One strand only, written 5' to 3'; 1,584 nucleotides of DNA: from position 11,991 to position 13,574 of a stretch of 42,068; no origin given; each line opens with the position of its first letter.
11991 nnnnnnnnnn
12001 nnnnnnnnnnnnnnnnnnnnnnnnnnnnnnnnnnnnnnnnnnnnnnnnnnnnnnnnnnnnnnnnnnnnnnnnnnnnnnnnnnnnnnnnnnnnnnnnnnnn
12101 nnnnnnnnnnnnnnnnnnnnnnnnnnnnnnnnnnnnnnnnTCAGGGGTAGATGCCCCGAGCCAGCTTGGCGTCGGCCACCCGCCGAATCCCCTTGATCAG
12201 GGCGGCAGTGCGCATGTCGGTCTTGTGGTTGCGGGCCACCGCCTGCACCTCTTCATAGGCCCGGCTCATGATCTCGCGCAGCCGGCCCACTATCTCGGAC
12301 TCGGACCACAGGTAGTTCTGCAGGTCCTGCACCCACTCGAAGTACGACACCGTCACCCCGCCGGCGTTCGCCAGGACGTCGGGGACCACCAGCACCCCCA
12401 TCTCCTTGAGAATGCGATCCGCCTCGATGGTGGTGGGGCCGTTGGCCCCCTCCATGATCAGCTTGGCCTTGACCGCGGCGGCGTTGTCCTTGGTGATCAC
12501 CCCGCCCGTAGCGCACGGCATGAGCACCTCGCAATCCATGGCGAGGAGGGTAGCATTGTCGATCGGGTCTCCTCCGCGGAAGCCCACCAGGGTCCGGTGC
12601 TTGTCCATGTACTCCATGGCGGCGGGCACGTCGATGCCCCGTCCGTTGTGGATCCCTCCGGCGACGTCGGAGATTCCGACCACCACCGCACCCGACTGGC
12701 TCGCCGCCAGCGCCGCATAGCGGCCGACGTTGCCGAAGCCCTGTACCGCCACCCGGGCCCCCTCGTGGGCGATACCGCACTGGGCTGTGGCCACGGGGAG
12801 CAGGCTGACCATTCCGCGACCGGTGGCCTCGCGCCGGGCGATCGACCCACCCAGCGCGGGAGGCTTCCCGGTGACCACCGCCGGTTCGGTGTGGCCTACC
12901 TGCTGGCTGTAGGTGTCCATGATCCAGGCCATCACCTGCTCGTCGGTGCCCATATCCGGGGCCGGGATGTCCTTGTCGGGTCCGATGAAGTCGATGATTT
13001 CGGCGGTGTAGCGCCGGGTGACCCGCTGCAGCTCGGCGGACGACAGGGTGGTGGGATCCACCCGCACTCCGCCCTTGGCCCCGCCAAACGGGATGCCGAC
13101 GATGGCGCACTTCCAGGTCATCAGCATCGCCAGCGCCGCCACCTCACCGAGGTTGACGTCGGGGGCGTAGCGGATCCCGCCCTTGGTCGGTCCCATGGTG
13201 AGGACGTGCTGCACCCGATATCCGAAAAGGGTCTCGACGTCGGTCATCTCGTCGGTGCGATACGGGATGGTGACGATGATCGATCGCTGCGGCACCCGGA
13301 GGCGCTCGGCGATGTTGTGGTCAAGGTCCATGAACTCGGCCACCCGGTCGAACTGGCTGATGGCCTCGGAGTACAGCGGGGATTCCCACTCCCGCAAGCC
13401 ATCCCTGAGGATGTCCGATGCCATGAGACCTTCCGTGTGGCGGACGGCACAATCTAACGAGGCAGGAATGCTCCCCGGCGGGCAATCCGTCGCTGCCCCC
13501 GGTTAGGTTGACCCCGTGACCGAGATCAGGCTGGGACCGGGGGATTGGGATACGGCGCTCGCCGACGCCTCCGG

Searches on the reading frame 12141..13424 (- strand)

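Call 18: search_protein_families(library=pfam, proteins=[window:12141-13424:-])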
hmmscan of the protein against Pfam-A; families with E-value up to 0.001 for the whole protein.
window:12141-13424:- (427 aa): 2 families
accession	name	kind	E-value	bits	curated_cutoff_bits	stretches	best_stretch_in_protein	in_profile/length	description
PF00208.27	ELFV_dehydrog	-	3.5e-76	256.5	23.4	1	192-424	1-241/241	Glutamate/Leucine/Phenylalanine/Valine dehydrogenase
PF02812.23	ELFV_dehydrog_N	-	2.9e-52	176.2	25.3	1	45-173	1-128/129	Glu/Leu/Phe/Val dehydrogenase, dimerisation domain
